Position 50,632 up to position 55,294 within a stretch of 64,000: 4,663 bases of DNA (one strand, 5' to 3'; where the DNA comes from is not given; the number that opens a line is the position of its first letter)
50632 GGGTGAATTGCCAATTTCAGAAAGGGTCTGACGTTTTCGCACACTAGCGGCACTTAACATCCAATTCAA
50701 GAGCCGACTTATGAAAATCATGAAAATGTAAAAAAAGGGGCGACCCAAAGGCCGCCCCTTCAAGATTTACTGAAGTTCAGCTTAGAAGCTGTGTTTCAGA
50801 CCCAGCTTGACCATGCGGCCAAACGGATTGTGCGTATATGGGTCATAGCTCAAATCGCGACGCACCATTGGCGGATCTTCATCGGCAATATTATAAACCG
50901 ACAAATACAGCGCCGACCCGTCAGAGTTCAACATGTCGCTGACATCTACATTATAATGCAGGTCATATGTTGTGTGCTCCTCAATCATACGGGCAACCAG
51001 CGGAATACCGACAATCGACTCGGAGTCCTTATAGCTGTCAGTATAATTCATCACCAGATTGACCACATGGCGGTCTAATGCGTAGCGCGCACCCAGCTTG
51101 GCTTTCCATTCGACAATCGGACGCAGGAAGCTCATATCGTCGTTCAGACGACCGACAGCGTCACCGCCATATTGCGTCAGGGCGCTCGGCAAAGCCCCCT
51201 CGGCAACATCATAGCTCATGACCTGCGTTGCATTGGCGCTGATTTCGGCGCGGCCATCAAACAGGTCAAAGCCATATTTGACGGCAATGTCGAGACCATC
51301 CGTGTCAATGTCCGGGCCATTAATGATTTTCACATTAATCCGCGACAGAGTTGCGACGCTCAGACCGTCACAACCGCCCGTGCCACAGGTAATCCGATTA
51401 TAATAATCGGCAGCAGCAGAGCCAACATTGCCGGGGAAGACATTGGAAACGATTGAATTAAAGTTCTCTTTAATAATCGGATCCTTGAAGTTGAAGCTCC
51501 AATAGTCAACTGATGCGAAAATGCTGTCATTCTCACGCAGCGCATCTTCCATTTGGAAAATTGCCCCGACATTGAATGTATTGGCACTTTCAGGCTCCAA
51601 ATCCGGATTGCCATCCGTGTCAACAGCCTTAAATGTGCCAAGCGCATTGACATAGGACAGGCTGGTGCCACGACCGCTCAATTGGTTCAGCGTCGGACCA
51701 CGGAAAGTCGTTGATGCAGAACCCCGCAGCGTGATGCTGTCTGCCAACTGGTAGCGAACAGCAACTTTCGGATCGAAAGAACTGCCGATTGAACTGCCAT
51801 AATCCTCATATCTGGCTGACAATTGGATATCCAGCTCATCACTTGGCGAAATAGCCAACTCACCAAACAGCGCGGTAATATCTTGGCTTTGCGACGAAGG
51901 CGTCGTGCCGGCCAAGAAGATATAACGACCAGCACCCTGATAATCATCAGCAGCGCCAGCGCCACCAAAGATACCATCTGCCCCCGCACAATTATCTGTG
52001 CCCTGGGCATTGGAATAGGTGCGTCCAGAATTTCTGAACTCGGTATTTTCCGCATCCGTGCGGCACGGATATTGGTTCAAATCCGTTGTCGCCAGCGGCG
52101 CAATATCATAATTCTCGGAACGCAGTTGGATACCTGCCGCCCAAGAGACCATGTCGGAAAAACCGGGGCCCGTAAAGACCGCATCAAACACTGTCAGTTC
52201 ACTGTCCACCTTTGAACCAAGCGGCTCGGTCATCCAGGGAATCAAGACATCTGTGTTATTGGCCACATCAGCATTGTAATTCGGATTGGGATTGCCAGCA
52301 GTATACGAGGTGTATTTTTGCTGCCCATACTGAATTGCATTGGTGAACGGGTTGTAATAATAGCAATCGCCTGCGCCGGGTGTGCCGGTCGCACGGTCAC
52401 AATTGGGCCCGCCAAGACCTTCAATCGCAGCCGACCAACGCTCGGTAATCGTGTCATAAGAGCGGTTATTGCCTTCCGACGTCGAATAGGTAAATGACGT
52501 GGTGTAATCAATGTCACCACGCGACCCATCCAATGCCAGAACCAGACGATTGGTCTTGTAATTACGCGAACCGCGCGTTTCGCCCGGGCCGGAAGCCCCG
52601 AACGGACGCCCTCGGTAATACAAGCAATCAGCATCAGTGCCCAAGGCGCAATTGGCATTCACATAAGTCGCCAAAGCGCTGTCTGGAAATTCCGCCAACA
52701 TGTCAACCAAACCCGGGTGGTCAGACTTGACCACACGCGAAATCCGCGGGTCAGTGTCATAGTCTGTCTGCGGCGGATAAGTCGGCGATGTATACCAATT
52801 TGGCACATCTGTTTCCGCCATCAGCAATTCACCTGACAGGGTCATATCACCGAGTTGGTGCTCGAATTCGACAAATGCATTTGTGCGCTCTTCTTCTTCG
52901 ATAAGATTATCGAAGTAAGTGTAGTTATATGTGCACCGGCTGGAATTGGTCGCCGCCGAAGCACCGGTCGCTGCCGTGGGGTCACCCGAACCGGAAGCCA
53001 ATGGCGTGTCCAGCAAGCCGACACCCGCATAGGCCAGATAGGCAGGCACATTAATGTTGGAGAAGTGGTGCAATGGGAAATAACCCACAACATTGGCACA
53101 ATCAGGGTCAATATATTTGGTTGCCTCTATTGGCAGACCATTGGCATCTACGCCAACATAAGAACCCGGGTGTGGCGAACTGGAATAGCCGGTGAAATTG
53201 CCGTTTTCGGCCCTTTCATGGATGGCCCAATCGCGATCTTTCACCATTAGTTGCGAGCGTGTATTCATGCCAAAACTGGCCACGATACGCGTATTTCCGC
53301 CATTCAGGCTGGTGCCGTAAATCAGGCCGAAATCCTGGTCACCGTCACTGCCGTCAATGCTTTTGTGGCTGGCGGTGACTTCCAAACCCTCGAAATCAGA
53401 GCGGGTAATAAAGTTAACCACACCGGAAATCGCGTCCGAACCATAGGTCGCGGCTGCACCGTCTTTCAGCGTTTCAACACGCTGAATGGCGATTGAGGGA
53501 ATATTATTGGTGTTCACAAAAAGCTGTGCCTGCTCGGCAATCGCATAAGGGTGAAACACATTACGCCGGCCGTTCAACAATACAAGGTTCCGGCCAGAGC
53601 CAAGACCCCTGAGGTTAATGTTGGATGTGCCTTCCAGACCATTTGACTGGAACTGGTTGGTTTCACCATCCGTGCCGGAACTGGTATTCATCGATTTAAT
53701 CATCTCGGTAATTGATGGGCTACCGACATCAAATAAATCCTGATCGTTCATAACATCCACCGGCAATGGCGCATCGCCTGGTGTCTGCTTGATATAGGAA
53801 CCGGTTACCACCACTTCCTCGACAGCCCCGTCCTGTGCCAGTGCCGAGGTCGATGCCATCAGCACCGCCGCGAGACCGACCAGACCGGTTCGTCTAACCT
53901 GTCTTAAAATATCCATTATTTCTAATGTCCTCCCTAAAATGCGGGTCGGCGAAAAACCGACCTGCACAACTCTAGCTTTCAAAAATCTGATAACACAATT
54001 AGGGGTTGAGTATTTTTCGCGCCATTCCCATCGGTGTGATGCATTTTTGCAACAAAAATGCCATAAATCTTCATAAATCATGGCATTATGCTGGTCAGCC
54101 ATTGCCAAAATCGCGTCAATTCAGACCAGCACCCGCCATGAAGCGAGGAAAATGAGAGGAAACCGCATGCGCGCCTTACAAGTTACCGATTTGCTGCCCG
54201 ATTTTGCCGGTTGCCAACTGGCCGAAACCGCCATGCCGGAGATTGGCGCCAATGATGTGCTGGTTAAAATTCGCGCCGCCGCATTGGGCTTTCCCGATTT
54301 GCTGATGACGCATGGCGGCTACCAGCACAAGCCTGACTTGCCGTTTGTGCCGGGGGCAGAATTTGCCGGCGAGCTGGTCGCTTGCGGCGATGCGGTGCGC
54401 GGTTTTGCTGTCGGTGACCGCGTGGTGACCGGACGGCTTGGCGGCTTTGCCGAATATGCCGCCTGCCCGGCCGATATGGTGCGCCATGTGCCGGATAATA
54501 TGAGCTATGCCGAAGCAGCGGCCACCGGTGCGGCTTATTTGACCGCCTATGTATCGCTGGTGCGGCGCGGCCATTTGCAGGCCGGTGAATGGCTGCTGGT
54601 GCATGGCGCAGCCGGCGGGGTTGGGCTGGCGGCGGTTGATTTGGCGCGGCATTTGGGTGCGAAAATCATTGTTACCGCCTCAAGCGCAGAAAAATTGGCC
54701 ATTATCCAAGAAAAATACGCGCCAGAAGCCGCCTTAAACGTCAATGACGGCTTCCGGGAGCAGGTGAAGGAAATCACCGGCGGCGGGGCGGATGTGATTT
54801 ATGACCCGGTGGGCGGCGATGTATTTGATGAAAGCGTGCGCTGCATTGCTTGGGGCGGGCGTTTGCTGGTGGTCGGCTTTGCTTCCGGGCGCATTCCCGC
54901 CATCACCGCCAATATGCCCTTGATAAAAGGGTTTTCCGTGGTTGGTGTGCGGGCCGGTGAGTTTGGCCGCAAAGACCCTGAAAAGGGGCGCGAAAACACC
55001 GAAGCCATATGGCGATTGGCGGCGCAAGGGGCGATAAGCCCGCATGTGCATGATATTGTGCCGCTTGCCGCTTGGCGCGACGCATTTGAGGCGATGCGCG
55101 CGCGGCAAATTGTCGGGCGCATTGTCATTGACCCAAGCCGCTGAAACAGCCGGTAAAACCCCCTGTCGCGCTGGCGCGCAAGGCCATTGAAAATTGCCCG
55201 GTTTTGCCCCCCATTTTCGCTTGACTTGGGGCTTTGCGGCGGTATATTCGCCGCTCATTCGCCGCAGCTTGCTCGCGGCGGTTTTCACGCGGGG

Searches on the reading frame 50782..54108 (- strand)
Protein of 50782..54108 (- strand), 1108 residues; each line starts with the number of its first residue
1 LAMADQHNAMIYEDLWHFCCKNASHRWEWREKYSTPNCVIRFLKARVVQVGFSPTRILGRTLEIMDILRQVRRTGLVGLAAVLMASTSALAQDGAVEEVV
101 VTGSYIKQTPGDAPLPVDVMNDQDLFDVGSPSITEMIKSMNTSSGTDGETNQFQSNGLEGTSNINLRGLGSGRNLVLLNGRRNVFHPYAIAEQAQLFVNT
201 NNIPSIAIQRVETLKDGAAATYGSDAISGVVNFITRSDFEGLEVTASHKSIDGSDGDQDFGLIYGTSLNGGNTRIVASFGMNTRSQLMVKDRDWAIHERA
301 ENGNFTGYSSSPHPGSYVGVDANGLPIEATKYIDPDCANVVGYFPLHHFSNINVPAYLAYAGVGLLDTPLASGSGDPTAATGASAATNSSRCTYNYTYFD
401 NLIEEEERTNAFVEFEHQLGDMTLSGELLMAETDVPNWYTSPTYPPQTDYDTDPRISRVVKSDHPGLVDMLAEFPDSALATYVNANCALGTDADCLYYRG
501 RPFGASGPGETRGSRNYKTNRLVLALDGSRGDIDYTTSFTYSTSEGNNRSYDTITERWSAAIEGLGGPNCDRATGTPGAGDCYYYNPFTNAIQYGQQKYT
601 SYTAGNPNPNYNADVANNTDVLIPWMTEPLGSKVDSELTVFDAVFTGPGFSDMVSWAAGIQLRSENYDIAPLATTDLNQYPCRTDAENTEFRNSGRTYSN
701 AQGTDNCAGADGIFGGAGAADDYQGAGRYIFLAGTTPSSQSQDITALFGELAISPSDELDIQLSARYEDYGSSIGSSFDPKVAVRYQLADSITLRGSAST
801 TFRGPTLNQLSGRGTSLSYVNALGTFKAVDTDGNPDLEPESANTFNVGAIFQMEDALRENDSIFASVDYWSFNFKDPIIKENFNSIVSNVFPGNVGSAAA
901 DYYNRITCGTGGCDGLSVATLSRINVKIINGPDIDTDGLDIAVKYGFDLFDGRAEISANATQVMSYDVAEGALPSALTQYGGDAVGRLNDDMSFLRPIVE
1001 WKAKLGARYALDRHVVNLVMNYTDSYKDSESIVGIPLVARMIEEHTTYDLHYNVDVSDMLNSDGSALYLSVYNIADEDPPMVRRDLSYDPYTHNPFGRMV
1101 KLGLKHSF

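Call 51: search_protein_families(library=pfam, proteins=[window:50782-54108:-], max_evalue=0.00001)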
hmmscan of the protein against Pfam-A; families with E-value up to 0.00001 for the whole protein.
window:50782-54108:- (1108 aa): 2 families
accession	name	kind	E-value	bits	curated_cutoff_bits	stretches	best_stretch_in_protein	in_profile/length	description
PF00593.30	TonB_dep_Rec_b-barrel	-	9.8e-27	95.3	27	1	594-1074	16-436/436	TonB dependent receptor-like, beta-barrel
PF07715.20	Plug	-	1.3e-15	58.3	23.9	1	112-230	4-107/107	TonB-dependent Receptor Plug Domain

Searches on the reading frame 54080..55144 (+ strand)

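Call 51: search_protein_families(library=pfam, proteins=[window:54080-55144:+], max_evalue=0.00001)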
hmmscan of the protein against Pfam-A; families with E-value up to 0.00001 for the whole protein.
window:54080-55144:+ (354 aa): 3 families
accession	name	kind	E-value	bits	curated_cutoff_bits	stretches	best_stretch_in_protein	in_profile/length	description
PF00107.32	ADH_zinc_N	-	4e-24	85.5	31.8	1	180-297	1-117/129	Zinc-binding dehydrogenase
PF08240.17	ADH_N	-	3.4e-17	63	23.5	1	56-139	1-104/104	Alcohol dehydrogenase GroES-like domain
PF13602.12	ADH_zinc_N_2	-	7e-14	53.3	27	1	226-350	11-134/134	Zinc-binding dehydrogenase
